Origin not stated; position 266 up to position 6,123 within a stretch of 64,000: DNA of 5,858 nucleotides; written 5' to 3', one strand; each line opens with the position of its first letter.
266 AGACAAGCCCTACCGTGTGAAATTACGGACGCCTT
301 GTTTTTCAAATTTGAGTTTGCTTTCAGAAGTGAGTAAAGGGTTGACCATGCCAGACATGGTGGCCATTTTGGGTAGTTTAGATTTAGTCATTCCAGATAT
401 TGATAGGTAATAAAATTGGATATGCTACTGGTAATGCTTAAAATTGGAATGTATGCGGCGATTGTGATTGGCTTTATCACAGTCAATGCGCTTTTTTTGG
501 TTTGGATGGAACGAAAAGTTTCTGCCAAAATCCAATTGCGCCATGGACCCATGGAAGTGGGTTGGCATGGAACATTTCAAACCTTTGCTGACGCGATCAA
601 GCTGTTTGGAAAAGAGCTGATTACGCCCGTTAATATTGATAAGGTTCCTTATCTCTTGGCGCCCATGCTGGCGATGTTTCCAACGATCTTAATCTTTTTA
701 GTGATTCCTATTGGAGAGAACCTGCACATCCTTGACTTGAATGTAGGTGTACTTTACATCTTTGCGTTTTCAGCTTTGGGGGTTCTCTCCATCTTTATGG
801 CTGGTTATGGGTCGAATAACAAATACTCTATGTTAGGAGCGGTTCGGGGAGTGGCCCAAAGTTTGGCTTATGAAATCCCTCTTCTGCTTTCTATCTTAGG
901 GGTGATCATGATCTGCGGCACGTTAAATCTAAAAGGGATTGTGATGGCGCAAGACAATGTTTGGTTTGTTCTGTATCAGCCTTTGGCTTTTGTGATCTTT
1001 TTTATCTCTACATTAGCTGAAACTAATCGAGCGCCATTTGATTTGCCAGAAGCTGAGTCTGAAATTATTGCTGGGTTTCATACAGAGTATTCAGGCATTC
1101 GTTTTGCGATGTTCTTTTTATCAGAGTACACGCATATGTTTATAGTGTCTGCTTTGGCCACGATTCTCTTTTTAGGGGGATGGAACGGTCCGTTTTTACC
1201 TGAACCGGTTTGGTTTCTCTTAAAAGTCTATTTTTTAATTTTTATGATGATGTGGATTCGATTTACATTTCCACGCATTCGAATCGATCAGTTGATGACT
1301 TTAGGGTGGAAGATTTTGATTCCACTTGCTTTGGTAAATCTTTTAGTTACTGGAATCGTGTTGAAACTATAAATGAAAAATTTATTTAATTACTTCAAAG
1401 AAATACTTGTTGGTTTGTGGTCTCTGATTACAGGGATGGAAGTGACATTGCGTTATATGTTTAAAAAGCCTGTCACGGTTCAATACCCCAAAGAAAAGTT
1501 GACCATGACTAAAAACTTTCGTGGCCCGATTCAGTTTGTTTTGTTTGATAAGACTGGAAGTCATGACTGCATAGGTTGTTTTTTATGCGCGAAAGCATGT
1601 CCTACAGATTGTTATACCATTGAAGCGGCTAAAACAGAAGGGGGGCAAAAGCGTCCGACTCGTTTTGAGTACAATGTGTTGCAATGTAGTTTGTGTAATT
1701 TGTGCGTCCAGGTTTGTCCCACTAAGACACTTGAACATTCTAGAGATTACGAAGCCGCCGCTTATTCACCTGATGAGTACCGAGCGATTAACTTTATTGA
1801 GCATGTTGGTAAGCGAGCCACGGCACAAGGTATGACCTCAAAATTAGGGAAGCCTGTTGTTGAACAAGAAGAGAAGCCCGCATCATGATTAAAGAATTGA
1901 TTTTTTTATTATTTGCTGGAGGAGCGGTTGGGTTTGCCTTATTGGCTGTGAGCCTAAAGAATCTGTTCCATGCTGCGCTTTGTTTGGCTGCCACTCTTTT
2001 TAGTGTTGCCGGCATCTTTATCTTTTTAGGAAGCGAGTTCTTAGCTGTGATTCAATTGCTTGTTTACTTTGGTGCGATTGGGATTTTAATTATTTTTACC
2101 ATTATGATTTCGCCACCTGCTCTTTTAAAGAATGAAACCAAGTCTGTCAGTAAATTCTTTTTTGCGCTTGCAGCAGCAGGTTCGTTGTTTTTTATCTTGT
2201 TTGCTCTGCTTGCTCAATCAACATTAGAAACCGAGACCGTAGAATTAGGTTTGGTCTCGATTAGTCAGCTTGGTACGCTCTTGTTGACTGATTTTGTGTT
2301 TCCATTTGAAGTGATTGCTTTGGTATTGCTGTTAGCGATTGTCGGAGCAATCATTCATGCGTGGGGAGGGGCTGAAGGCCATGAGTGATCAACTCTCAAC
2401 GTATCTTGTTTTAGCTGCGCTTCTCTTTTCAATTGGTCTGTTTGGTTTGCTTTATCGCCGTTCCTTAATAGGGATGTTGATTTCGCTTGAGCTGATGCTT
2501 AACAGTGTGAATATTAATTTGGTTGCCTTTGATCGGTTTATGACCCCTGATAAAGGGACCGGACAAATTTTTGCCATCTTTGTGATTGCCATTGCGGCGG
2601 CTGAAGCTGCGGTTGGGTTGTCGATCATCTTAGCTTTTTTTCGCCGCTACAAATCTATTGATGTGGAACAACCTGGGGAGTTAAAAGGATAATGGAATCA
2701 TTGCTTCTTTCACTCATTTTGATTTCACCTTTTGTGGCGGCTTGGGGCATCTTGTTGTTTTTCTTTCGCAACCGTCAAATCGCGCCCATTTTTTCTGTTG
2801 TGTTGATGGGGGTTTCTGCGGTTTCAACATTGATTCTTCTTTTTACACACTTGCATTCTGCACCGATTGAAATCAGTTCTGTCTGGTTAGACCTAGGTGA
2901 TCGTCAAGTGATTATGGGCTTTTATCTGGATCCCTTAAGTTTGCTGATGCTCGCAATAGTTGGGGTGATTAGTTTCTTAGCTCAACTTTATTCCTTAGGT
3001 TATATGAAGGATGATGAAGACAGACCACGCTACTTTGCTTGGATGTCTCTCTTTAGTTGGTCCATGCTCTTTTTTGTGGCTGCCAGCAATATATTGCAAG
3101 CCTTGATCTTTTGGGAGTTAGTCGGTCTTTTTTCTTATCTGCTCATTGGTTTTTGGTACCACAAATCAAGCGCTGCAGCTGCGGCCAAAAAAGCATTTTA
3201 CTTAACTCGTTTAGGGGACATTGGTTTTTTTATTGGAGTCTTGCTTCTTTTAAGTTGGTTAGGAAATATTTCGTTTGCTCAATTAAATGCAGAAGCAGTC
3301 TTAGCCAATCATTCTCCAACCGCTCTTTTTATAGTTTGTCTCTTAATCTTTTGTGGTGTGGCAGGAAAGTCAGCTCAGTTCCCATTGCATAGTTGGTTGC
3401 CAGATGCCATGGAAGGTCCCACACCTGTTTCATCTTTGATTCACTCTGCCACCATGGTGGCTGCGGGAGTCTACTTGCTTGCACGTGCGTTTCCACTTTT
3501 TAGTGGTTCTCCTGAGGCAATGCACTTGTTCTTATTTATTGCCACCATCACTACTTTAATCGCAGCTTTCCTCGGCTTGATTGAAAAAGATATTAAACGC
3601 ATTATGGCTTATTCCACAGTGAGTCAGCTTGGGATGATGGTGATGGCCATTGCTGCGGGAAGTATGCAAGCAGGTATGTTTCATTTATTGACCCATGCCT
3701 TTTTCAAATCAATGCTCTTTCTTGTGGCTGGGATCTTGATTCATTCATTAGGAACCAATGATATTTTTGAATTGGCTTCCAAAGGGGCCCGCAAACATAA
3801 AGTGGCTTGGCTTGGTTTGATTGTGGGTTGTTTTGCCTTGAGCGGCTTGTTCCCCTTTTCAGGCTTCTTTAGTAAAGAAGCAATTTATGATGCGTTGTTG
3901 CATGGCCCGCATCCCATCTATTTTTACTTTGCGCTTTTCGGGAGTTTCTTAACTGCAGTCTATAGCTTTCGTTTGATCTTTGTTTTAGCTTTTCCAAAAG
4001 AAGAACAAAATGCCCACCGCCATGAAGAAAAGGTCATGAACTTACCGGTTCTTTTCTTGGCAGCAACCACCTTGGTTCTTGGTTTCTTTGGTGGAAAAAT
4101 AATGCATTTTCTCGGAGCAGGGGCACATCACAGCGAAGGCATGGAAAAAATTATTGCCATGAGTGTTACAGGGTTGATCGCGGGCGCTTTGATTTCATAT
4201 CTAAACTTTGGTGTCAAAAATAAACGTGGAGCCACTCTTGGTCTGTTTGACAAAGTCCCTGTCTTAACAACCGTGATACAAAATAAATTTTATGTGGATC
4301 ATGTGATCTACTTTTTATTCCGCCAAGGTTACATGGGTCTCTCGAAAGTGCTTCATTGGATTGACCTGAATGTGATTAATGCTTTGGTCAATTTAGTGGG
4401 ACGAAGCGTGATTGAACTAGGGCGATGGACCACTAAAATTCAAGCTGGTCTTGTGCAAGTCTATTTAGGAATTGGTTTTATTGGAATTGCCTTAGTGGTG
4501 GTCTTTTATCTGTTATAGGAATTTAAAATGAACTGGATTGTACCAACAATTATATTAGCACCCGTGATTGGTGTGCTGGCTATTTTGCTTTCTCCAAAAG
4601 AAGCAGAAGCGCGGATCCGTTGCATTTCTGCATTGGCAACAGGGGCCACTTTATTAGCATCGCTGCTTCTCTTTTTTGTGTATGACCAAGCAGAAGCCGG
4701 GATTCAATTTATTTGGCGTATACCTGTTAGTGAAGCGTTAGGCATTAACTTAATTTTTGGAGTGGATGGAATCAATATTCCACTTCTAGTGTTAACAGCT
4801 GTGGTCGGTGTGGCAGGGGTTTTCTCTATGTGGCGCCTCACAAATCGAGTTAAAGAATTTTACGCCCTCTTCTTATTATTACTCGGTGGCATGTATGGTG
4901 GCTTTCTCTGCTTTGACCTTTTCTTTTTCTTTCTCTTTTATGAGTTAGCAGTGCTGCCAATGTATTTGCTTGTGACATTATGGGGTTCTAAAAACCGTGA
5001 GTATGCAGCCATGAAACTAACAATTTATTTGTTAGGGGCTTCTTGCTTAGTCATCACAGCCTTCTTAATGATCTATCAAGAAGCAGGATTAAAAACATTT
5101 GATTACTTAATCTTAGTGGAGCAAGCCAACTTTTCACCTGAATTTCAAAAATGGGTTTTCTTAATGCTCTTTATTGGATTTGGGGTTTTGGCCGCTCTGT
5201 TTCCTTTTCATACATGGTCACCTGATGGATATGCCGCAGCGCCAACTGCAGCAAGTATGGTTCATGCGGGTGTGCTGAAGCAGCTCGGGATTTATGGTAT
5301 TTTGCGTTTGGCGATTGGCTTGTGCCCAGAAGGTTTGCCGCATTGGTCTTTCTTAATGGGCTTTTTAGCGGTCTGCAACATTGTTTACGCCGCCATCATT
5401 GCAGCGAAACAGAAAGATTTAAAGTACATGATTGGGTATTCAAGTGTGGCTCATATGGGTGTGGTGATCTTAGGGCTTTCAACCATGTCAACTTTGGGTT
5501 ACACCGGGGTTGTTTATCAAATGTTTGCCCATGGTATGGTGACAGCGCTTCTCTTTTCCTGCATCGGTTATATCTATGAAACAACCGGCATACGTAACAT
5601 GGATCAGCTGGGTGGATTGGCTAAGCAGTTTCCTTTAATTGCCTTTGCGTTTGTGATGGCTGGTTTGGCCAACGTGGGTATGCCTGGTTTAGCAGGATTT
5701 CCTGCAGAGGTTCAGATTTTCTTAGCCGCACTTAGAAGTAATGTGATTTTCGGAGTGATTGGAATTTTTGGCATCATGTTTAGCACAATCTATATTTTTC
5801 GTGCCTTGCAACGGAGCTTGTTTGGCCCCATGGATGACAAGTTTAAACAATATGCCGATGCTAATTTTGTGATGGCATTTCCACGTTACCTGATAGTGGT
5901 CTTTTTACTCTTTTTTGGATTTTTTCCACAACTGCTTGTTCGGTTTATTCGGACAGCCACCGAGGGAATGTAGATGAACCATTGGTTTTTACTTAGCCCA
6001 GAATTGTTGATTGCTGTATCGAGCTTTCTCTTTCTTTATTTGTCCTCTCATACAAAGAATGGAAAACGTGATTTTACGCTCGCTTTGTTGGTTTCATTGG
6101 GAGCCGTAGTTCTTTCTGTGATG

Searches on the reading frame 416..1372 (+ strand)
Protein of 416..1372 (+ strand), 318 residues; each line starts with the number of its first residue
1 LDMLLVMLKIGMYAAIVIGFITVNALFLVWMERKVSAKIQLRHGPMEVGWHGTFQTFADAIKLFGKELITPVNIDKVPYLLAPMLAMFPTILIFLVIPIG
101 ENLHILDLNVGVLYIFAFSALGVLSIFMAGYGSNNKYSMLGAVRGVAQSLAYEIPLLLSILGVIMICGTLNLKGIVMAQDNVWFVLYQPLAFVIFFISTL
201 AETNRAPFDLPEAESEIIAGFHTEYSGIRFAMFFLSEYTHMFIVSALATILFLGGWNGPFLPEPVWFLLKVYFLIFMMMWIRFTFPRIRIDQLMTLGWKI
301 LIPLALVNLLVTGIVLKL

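Call 67: search_protein_families(library=pfam, proteins=[window:416-1372:+], max_evalue=0.00001)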
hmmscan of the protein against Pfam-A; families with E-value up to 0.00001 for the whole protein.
window:416-1372:+ (318 aa): 1 family
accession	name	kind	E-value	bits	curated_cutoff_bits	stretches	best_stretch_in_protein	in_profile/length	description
PF00146.26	NADHdh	-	3.4e-123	411.2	27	1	15-312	4-297/298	NADH dehydrogenase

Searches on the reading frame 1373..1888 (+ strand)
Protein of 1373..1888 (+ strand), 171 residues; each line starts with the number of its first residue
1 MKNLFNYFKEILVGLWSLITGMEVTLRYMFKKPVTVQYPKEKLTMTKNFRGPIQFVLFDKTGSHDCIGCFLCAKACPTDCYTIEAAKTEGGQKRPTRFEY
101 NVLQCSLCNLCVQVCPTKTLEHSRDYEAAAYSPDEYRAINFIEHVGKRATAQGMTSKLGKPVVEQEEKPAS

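Call 67: search_protein_families(library=pfam, proteins=[window:1373-1888:+], max_evalue=0.00001)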
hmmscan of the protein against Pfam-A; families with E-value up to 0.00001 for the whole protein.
window:1373-1888:+ (171 aa): 7 families
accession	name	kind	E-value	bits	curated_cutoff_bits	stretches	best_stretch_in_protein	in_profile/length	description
PF12838.12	Fer4_7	-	7.4e-09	36.4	27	1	66-118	2-51/52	4Fe-4S dicluster domain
PF00037.32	Fer4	-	5e-08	32.9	21.1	0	103-119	6-22/24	4Fe-4S binding domain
PF13484.11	Fer4_16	-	8.8e-08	33.3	30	0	104-136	1-32/66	4Fe-4S double cluster binding domain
PF14697.11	Fer4_21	-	7.3e-07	29.7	35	0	64-117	6-53/59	4Fe-4S dicluster domain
PF12797.12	Fer4_2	-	7.6e-07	29.1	24.5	0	66-78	10-22/22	4Fe-4S binding domain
PF13187.11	Fer4_9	-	1.4e-06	28.7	27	1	65-118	1-50/52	4Fe-4S dicluster domain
PF13237.11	Fer4_10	-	1.4e-06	28.5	25.5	0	64-116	7-53/53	4Fe-4S dicluster domain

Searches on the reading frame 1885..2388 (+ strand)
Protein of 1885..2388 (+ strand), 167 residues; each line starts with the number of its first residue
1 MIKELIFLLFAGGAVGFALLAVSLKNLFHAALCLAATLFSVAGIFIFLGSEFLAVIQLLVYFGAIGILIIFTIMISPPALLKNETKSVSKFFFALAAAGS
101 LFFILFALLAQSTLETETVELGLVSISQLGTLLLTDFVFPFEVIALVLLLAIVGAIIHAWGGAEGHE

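Call 67: search_protein_families(library=pfam, proteins=[window:1885-2388:+], max_evalue=0.00001)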
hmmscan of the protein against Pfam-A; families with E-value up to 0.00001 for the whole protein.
window:1885-2388:+ (167 aa): 1 family
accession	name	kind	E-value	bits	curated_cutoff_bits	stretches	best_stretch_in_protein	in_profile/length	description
PF00499.25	Oxidored_q3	-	5.4e-31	107.7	33.2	1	17-157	1-145/146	NADH-ubiquinone/plastoquinone oxidoreductase chain 6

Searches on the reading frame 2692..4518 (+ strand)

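Call 34: search_protein_families(library=ncbifam, proteins=[window:2692-4518:+], max_evalue=0.00001)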
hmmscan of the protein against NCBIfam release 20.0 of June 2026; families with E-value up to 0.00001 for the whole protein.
window:2692-4518:+ (608 aa): 71 families (the best 25 are shown)
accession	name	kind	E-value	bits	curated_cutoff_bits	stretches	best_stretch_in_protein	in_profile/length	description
NF005141.0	PRK06590.1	equivalog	2.5e-162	542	556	1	5-607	4-610/615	NADH-quinone oxidoreductase subunit L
TIGR01974.1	NDH_I_L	subfamily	1.1e-151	506.9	407.5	1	5-606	2-629/630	NADH-quinone oxidoreductase subunit L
NF005626.0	PRK07376.1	equivalog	5.3e-121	405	963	2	24-431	33-452/675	NAD(P)H-quinone oxidoreductase subunit 5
NF040617.1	F420_dehyd_FpoL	exception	1.6e-105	354.2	1050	2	211-475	229-510/669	F420H2 dehydrogenase subunit FpoL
NF009288.0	PRK12648.1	equivalog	2.6e-85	287.3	1104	1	5-474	2-478/954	monovalent cation/H+ antiporter subunit A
NF005633.0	PRK07390.1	subfamily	4e-84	283.3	676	1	29-606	37-606/613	NAD(P)H-quinone oxidoreductase subunit F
NF005097.0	PRK06525.1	equivalog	4.3e-84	283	430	1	10-466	6-474/480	hydrogenase 4 subunit D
NF009287.0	PRK12647.1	equivalog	5e-84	283.3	937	1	8-475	5-475/773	putative monovalent cation/H+ antiporter subunit A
NF009284.0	PRK12644.1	equivalog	5.9e-80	269.5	962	1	41-476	36-480/975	Na+/H+ antiporter subunit A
NF009289.0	PRK12649.1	equivalog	6.2e-77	259.7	1117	1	8-468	9-486/789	putative monovalent cation/H+ antiporter subunit A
TIGR01960.1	ndhF3_CO2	subfamily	1.3e-75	255.1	588.7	1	31-605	39-605/606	NAD(P)H dehydrogenase, subunit NdhF3 family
TIGR00940.1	2a6301s01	subfamily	7.1e-75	252.8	920.45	1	8-472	3-494/793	monovalent cation:proton antiporter subunit A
NF009285.0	PRK12645.1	equivalog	1.2e-72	245.3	1028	1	5-475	3-501/804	Na+/H+ antiporter subunit A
NF009290.0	PRK12650.1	equivalog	3.6e-65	220.5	980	1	41-483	38-488/966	DUF4040 family protein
NF009286.0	PRK12646.1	equivalog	8.7e-62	209.7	1063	1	35-459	34-485/800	DUF4040 family protein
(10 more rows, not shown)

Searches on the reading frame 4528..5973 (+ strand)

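Call 67: search_protein_families(library=pfam, proteins=[window:4528-5973:+], max_evalue=0.00001)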
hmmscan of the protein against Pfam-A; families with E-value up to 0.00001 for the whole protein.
window:4528-5973:+ (481 aa): 1 family
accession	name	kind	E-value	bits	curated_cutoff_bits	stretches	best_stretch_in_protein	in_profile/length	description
PF00361.26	Proton_antipo_M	-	7.3e-62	209.7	21.5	1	130-418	3-293/294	NADH:quinone oxidoreductase/Mrp antiporter, TM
